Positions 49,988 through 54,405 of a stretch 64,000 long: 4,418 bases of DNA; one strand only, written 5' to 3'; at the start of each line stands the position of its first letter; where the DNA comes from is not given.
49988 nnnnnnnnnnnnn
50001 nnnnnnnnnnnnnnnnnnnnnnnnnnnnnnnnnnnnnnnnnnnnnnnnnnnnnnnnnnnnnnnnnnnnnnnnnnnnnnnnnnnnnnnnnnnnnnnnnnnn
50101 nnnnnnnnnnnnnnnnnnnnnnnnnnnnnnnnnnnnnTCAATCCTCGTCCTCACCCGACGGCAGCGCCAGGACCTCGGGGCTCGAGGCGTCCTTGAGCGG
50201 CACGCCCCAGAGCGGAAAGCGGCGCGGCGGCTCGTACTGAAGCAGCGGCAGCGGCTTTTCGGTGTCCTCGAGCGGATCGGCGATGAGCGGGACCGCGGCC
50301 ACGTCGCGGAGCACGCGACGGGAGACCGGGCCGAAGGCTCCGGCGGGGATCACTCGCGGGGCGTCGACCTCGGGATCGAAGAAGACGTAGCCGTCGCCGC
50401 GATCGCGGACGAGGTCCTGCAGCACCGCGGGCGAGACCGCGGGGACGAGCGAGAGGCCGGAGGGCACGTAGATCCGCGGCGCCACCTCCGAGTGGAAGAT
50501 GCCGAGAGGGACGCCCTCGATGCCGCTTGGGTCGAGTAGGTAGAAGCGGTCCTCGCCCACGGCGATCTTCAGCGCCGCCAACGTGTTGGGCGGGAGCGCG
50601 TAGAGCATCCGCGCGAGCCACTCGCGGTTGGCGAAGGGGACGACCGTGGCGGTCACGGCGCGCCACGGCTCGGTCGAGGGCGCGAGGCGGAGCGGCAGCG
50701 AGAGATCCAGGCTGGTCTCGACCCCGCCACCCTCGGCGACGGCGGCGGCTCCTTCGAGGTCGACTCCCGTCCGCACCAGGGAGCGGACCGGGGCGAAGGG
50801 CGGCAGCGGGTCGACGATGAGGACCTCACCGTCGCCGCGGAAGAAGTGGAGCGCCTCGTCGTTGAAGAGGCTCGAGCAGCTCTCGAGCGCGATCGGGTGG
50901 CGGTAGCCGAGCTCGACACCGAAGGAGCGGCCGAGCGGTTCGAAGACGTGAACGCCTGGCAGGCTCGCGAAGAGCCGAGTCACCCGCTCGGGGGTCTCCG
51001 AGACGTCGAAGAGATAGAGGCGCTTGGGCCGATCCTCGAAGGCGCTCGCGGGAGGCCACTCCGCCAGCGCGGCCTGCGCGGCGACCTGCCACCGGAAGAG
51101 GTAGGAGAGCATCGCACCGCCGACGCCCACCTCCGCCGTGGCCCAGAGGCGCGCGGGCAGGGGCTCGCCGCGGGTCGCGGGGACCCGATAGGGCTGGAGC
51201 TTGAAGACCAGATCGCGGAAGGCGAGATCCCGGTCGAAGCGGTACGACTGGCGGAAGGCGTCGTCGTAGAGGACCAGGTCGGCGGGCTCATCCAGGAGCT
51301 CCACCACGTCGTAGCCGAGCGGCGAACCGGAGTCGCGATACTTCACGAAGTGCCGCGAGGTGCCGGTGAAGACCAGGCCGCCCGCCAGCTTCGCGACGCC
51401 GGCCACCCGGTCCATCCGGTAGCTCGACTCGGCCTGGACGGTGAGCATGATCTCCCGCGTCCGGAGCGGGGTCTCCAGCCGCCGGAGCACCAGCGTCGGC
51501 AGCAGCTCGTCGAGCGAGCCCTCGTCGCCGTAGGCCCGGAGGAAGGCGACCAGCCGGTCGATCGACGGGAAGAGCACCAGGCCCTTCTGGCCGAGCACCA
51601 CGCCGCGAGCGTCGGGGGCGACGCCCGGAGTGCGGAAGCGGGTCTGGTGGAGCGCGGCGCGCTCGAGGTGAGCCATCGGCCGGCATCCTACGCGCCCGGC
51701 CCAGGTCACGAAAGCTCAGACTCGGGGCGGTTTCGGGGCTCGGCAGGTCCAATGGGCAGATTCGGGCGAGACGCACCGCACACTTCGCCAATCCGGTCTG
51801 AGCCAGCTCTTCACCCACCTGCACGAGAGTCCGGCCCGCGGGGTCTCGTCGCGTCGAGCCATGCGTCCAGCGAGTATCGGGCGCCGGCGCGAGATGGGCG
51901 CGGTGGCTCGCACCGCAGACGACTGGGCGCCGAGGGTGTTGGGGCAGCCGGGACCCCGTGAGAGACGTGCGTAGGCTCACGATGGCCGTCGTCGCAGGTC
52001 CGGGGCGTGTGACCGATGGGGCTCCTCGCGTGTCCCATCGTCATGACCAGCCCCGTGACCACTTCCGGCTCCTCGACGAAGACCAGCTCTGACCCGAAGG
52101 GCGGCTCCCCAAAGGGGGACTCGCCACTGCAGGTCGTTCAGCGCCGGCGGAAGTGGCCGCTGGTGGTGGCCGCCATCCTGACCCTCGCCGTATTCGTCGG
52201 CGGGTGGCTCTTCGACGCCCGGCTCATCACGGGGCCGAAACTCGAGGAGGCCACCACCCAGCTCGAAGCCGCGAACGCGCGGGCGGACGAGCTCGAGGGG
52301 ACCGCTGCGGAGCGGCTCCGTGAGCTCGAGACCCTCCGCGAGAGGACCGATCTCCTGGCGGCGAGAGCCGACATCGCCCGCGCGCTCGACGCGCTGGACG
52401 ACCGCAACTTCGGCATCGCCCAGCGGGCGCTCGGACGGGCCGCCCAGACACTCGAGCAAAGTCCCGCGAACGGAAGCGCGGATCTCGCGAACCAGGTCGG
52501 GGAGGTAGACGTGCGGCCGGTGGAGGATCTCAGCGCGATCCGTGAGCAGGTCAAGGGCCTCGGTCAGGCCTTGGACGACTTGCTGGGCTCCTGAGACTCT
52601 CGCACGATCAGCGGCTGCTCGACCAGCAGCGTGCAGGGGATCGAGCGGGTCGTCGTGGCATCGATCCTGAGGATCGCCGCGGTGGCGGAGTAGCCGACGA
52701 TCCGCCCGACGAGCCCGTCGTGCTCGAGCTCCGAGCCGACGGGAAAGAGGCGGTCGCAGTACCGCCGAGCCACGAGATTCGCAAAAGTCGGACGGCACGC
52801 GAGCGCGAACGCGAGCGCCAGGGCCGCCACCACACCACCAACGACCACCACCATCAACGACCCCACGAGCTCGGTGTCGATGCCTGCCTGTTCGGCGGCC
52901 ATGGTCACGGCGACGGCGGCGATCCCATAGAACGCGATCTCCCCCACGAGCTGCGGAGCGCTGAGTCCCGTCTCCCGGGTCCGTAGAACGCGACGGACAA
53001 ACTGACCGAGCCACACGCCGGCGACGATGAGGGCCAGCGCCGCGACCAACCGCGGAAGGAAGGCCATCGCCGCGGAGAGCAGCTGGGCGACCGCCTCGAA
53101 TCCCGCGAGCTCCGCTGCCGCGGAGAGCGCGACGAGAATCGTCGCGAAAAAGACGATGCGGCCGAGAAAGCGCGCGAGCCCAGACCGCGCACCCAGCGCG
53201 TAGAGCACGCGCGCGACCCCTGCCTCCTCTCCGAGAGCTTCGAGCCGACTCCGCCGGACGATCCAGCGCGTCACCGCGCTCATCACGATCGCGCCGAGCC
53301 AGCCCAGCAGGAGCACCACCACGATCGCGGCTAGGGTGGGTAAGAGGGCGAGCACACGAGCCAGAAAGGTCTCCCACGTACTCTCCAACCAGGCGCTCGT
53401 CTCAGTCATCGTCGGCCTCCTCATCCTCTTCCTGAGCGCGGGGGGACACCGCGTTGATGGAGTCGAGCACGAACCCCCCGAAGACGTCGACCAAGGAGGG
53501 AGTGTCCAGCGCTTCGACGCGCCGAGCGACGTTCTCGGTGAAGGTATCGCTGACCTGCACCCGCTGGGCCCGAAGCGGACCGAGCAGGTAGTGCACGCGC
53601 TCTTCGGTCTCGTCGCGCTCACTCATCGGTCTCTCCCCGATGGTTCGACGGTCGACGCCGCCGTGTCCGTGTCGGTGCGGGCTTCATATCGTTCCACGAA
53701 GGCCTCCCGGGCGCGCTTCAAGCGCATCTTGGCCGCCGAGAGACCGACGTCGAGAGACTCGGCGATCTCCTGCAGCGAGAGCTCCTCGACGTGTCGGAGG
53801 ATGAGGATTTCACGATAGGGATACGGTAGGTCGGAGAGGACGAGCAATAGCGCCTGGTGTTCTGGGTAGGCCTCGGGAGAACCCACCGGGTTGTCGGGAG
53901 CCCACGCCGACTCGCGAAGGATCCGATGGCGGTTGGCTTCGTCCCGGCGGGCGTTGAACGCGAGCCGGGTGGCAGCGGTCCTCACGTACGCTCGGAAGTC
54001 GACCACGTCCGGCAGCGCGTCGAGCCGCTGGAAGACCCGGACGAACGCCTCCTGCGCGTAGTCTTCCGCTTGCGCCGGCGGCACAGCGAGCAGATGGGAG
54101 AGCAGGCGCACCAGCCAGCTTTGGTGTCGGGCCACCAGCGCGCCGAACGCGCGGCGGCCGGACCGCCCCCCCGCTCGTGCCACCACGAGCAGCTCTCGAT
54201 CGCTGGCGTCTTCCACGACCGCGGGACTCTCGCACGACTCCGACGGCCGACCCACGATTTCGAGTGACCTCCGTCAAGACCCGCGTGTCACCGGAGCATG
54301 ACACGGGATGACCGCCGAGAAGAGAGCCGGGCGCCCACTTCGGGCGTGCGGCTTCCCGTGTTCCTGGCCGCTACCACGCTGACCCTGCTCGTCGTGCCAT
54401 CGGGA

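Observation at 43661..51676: RavA-like AAA+ ATPase in a tightly packed seven-gene cluster with two unassignable partner proteins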

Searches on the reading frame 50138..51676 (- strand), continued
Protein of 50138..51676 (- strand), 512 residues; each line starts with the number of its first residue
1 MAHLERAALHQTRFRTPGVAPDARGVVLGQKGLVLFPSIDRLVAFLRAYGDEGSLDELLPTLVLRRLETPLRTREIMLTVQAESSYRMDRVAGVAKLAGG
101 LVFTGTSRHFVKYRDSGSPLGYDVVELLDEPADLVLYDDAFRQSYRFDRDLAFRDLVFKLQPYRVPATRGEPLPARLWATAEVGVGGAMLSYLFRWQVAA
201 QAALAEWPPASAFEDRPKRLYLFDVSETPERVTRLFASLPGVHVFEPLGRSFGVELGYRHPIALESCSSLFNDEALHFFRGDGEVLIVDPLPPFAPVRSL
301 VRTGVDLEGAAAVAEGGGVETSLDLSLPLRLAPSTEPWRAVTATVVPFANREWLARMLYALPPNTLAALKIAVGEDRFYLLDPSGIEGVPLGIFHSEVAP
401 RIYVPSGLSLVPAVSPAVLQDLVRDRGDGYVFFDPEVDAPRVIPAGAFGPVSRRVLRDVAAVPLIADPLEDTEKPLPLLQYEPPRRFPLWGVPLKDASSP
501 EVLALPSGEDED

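Call 71: find_homologous_proteins(query=A5, max_evalue=0.00001)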
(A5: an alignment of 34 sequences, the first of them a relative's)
Query A5 (34 sequences) (502 aa, profile of the alignment): 413 proteins with E <= 0.00001 among 8000 candidates; the best 120 are listed.
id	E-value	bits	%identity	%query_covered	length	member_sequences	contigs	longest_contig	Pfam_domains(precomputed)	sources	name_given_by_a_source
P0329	1.8e-181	623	40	100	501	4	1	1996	-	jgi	-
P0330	3.7e-177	608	42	99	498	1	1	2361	-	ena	-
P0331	1.1e-175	604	43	98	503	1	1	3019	-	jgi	jgi:hypothetical protein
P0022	2.6e-174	599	37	99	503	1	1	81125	-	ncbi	-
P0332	6.1e-172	591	40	100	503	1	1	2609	-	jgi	jgi:hypothetical protein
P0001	1.1e-171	590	37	100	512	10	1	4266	-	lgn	-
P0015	4.3e-171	588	35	100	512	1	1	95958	-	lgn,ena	-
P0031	1.0e-170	587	38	99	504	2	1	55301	-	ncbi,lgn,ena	-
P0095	3.8e-170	585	38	94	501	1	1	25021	-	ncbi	-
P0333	8.9e-169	581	48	99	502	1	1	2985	-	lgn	-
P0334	1.3e-168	580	46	99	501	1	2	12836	PF20005.6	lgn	-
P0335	7.4e-168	578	48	98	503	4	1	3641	PF20005.6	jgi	jgi:hypothetical protein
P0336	1.6e-167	577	46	99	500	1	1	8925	-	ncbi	-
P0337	4.3e-167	575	46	98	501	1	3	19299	-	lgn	-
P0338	5.1e-167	575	46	98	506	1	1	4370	PF20005.6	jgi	jgi:FtsH ternary system domain X7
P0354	5.0e-165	568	46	98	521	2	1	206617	PF20005.6,PF19918.5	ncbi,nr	ncbi:MAG TPA: hypothetical protein VK698_10220 [Kofleriaceae bacterium]|nr:hypothetical protein [Kof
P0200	1.1e-164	567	100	100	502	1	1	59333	PF20005.6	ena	-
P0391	1.8e-161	557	47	98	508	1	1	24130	PF20005.6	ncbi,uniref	ncbi:hypothetical protein [Haliangium sp.]|uniref:hypothetical protein n=1 Tax=Haliangium sp. TaxID=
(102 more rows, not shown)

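Call 72: find_encoding_contigs(protein=P0354, flank=10000, max_places=1)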
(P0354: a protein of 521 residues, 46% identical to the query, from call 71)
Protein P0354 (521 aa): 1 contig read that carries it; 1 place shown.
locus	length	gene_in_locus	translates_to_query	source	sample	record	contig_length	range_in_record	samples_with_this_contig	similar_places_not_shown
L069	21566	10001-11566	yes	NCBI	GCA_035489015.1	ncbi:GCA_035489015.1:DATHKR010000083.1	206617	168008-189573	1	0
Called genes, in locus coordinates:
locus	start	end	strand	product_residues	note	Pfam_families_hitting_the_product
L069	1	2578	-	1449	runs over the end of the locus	PF00069:Pkinase, PF07714:PK_Tyr_Ser-Thr, PF00211:Guanylate_cyc (weak), PF13191:AAA_16, PF13401:AAA_22 (faint), PF13424:TPR_12 (weak), PF17874:TPR_MalT, PF13424:TPR_12, +3 more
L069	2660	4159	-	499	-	PF00939:Na_sulph_symp, PF03600:CitMHS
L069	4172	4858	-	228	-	-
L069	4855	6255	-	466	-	PF00206:Lyase_1, PF10415:FumaraseC_C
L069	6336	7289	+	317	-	PF00929:RNase_T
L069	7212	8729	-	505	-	PF00069:Pkinase, PF07714:PK_Tyr_Ser-Thr, PF17667:Pkinase_fungal (weak)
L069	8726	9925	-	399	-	PF16697:Yop-YscD_cpl (faint), PF00498:FHA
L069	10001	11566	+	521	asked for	PF20005:fvmX7 (faint), PF19918:BpX2_N (faint)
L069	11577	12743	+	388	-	-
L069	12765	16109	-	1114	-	PF08450:SGL (faint), PF07494:Reg_prop (faint), PF23748:Beta-prop_LRRK2 (faint), PF07495:Y_Y_Y (weak), PF07228:SpoIIE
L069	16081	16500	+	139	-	-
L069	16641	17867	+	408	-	PF20030:bpMoxR, PF07726:AAA_3 (weak), PF07728:AAA_5, PF00004:AAA (weak), PF17868:AAA_lid_8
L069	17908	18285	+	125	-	PF00072:Response_reg (weak)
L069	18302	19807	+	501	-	-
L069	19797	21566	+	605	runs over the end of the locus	PF13646:HEAT_2 (weak), PF02985:HEAT (faint), PF13646:HEAT_2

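Call 73: find_encoding_contigs(protein=P0391, flank=10000, max_places=1)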
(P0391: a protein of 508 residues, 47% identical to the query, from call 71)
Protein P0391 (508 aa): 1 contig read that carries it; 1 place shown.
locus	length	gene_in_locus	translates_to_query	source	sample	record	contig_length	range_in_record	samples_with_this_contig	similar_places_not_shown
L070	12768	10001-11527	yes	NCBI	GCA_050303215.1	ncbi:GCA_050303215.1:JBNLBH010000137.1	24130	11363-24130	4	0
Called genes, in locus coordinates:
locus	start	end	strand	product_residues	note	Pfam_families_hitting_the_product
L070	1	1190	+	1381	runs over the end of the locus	PF00069:Pkinase, PF01636:APH (faint), PF07714:PK_Tyr_Ser-Thr, PF13424:TPR_12 (faint), PF00211:Guanylate_cyc, PF13191:AAA_16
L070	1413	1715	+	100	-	PF27793:RNP_Burkhold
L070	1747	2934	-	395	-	PF04909:Amidohydro_2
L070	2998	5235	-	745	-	PF21084:WHD_DUF4423_like, PF02624:YcaO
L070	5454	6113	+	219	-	-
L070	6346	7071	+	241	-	-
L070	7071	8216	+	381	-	PF13480:Acetyltransf_6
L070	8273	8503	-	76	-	-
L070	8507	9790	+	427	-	-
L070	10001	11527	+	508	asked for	PF20005:fvmX7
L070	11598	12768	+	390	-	?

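Call 81: search_protein_families(library=pfam, proteins=[L069:11577-12743:+, L062:5441-6634:+, L064:11430-12548:+, L063:11596-12672:+, L069:18302-19807:+, L064:14114-15457:+, L064:15454-17286:+, L062:6763-8442:+], max_evalue=1)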
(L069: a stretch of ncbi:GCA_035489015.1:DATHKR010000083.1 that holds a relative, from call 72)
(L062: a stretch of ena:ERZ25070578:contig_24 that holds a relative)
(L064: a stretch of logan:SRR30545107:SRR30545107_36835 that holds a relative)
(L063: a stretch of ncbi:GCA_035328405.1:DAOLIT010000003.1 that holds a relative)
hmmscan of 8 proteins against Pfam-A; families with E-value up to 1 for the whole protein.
L069:11577-12743:+ (388 aa): 0 families

L062:5441-6634:+ (397 aa): 0 families

L064:11430-12548:+ (372 aa): 0 families

L063:11596-12672:+ (358 aa): 0 families

L069:18302-19807:+ (501 aa): 2 families
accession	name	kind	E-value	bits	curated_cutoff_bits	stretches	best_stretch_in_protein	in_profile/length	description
PF13519.12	VWA_2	-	0.0053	17.8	27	1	315-414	3-104/107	von Willebrand factor type A domain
PF19997.5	ivWA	-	0.065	12.9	35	1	261-320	2-71/253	vWA domain found in the FtsH ternary systems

L064:14114-15457:+ (447 aa): 1 family
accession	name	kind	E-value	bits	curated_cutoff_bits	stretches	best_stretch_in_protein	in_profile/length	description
PF19997.5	ivWA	-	0.0094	15.6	35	1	229-272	2-54/253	vWA domain found in the FtsH ternary systems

L064:15454-17286:+ (610 aa): 4 families
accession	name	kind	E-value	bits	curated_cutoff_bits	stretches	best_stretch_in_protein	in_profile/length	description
PF13646.12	HEAT_2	-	4.2e-13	49.8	27.7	2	504-572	10-77/88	HEAT repeats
PF02985.28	HEAT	-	0.00013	22.3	23.5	1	539-553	13-27/31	HEAT repeat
PF14938.12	SNAP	-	0.00035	20.6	25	1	193-286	92-186/282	Soluble NSF attachment protein, SNAP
PF03130.22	HEAT_PBS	-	0.079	14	20.9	1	542-560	1-19/27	PBS lyase HEAT-like repeat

L062:6763-8442:+ (559 aa): 0 families

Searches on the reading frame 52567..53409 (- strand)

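Call 85: search_protein_families(library=pfam, proteins=[window:52567-53409:-], max_evalue=0.01)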
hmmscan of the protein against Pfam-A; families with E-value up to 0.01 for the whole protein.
seq(281 aa): 1 family
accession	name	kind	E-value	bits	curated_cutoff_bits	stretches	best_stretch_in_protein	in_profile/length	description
PF05552.17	MS_channel_1st_1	-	1.8e-07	31.4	22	2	107-143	3-39/50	Mechanosensitive ion channel, conserved TM helix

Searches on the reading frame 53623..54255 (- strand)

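Call 85: search_protein_families(library=pfam, proteins=[window:53623-54255:-], max_evalue=0.01)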
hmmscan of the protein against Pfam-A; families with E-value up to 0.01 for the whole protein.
window:53623-54255:- (210 aa): 5 families
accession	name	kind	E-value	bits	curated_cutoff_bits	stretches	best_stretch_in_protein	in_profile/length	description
PF08281.18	Sigma70_r4_2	-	5.9e-13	48.7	25.7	1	134-185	2-53/54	Sigma-70, region 4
PF04542.20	Sigma70_r2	-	2.2e-10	40.6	24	1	40-107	1-69/71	Sigma-70 region 2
PF04545.22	Sigma70_r4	-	9.1e-09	35.1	24.1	1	140-184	2-46/50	Sigma-70, region 4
PF07638.17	Sigma70_ECF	-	0.00064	20.1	21.1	1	44-186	26-179/185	ECF sigma factor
PF16731.10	GARP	-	0.0052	16.8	27.4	0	165-205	49-89/193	Glutamic acid/alanine-rich protein of Trypanosoma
